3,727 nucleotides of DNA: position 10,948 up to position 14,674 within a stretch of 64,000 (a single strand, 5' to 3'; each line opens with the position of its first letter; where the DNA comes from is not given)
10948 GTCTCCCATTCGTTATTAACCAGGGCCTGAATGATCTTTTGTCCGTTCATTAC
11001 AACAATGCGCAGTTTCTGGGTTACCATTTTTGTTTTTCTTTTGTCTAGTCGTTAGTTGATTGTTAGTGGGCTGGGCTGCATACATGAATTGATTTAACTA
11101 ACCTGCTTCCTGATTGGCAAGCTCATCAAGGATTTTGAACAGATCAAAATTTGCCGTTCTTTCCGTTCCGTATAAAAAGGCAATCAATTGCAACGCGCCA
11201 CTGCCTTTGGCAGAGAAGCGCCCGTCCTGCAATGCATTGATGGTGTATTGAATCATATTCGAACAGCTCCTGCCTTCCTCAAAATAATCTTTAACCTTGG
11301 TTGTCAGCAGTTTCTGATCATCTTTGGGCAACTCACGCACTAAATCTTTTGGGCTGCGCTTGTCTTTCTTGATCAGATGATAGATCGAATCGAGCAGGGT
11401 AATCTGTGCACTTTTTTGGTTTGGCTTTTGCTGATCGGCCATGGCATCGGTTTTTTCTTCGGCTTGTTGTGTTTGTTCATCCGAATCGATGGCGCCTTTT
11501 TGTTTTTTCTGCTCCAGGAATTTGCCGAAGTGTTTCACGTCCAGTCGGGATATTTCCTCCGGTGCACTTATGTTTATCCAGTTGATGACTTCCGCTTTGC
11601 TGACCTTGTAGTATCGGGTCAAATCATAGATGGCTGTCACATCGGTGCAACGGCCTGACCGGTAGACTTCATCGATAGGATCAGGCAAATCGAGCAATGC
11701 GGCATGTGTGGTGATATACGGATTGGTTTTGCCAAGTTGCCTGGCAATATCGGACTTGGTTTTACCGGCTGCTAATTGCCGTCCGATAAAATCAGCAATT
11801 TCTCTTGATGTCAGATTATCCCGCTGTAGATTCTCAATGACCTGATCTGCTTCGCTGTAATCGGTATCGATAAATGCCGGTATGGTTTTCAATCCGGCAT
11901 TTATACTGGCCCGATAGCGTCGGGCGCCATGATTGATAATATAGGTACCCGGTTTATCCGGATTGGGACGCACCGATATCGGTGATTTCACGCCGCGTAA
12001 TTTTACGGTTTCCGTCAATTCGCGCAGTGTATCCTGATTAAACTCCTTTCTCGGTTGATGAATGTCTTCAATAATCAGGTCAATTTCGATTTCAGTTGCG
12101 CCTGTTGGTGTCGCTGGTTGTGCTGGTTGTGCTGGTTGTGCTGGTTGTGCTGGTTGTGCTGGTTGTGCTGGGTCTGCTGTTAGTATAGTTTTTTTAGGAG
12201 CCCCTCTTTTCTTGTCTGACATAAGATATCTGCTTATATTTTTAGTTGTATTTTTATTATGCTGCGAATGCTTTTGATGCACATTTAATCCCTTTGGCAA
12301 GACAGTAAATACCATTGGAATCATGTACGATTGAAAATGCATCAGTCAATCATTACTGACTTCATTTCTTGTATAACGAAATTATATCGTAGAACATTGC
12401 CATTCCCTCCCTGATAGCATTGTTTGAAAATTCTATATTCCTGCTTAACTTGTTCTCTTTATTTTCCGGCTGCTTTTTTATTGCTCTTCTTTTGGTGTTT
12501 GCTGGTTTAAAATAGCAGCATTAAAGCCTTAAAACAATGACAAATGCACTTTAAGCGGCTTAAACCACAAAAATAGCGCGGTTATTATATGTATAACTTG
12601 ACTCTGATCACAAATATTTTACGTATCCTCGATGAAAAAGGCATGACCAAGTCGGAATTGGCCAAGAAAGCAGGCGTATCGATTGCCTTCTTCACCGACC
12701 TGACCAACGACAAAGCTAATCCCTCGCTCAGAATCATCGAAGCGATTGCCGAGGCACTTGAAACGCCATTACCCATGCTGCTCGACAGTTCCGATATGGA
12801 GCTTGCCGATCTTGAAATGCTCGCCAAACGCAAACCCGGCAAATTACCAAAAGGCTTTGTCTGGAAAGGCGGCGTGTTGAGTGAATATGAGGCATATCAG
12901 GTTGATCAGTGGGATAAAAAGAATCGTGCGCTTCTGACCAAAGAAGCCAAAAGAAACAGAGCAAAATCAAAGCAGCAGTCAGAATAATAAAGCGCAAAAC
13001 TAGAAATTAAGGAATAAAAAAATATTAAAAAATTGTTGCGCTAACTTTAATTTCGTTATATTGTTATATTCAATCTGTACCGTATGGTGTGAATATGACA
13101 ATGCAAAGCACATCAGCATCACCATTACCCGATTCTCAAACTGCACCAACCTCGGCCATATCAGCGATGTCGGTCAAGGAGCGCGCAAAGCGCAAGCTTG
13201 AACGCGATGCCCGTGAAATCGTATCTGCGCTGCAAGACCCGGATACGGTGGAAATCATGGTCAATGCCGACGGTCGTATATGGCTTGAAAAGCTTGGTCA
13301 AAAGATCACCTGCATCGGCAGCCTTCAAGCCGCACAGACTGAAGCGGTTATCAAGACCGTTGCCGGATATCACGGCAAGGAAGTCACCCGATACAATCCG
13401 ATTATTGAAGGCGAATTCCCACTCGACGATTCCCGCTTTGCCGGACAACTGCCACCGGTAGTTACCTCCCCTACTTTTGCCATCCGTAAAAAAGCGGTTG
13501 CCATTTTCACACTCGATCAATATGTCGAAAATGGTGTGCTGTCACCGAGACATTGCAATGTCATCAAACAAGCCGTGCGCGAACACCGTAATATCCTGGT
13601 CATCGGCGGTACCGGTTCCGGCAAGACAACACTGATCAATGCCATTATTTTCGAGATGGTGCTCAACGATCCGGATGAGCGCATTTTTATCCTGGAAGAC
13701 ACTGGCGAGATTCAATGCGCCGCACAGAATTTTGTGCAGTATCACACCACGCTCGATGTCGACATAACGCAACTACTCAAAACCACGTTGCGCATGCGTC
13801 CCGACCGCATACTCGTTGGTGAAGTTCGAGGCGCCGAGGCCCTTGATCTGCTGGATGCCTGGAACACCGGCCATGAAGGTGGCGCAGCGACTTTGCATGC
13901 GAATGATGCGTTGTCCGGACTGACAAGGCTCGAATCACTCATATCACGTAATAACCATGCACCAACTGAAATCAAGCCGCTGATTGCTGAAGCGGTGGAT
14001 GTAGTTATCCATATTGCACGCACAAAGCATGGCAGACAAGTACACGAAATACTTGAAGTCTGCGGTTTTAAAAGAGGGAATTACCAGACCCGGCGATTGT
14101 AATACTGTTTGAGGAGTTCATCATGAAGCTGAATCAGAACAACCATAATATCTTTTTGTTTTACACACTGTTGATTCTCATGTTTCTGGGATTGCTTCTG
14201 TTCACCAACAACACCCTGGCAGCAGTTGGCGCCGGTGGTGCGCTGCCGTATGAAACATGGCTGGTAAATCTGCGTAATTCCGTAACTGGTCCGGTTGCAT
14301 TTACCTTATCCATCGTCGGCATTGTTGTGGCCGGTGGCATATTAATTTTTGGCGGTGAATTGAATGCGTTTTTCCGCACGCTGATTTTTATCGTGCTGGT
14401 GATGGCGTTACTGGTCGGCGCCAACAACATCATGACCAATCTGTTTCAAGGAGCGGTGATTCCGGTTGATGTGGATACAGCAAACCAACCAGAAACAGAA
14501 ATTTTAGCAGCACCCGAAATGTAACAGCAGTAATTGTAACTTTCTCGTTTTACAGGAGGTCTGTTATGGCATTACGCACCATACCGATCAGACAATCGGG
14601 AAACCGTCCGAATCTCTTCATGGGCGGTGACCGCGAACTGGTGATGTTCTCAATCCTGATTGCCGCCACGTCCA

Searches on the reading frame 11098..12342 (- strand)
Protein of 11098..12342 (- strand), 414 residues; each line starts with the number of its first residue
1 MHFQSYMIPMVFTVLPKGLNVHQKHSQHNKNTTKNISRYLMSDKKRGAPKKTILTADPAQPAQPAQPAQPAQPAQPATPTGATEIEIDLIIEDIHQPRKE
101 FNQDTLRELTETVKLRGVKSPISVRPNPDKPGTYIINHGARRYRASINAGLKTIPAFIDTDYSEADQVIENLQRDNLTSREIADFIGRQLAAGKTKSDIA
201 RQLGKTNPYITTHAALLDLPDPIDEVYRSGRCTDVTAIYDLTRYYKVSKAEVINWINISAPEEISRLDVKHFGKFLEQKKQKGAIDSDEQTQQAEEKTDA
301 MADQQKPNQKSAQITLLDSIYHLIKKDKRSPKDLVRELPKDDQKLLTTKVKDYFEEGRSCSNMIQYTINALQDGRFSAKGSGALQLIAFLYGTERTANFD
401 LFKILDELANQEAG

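Call 37: search_protein_families(library=pfam, proteins=[window:11098-12342:-], max_evalue=0.001)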
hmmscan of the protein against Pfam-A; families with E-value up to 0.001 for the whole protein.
window:11098-12342:- (414 aa): 2 families
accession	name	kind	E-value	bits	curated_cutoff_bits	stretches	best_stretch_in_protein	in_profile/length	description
PF02195.25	ParB_N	-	1.2e-17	64.2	26.3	1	83-173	4-95/95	ParB N-terminal domain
PF08535.16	KorB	-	3.4e-14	53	22.3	1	193-281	3-88/89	KorB domain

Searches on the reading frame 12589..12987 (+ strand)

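Call 37: search_protein_families(library=pfam, proteins=[window:12589-12987:+], max_evalue=0.001)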
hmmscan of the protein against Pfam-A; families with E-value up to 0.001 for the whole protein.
window:12589-12987:+ (132 aa): 4 families
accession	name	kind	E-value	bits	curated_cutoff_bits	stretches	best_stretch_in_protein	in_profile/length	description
PF13443.12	HTH_26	-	4.5e-10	40.1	22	1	9-59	1-52/63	Cro/C1-type HTH DNA-binding domain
PF01381.28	HTH_3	-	2.4e-09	37.5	23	1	12-62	3-53/55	Helix-turn-helix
PF13560.12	HTH_31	-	1.9e-05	25.3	27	1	16-61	12-58/64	Helix-turn-helix domain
PF12844.13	HTH_19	-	0.00055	20.2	30.2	0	10-66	4-60/64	Helix-turn-helix domain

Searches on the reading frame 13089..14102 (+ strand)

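Call 37: search_protein_families(library=pfam, proteins=[window:13089-14102:+], max_evalue=0.001)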
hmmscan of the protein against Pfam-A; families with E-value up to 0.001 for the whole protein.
window:13089-14102:+ (337 aa): 11 families
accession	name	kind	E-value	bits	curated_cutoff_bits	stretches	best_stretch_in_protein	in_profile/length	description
PF00437.27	T2SSE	-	2e-40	139.1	24.9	1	46-311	9-279/370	Type II/IV secretion system protein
PF01580.24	FtsK_SpoIIIE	-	9e-07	29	24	1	163-212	35-86/221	FtsK/SpoIIIE family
PF13245.12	AAA_19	-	3.4e-05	24.5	25.1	1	163-206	8-51/134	AAA domain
PF13555.12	AAA_29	-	6e-05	23.1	27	1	164-190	20-46/61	P-loop containing region of AAA domain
PF25199.1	nSTAND_NTPase5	-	0.0001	22.6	34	1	163-209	38-83/145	Novel STAND NTPase 5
PF20720.3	nSTAND3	-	0.00013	22.1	27.2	1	156-208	7-57/155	Novel STAND NTPase 3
PF13191.12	AAA_16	-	0.00033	21.6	32.6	1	162-285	18-124/167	AAA ATPase domain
PF04851.21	ResIII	-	0.0004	20.8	22.5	1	158-213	15-70/164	Type III restriction enzyme, res subunit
PF06745.19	ATPase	-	0.00041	20.2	26.6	0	159-232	12-80/231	KaiC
PF00270.35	DEAD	-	0.00062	20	26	0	157-207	6-56/167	DEAD/DEAH box helicase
PF01935.23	DUF87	-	0.00065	20.3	23.2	0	167-209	24-65/220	Helicase HerA, central domain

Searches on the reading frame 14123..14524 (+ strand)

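Call 37: search_protein_families(library=pfam, proteins=[window:14123-14524:+], max_evalue=0.001)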
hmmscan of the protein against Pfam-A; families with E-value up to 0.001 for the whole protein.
window:14123-14524:+ (133 aa): 1 family
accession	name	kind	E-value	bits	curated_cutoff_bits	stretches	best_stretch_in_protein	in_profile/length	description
PF04956.18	TrbC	-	5.9e-15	55.7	27.9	1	14-106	11-97/98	TrbC/VIRB2 pilin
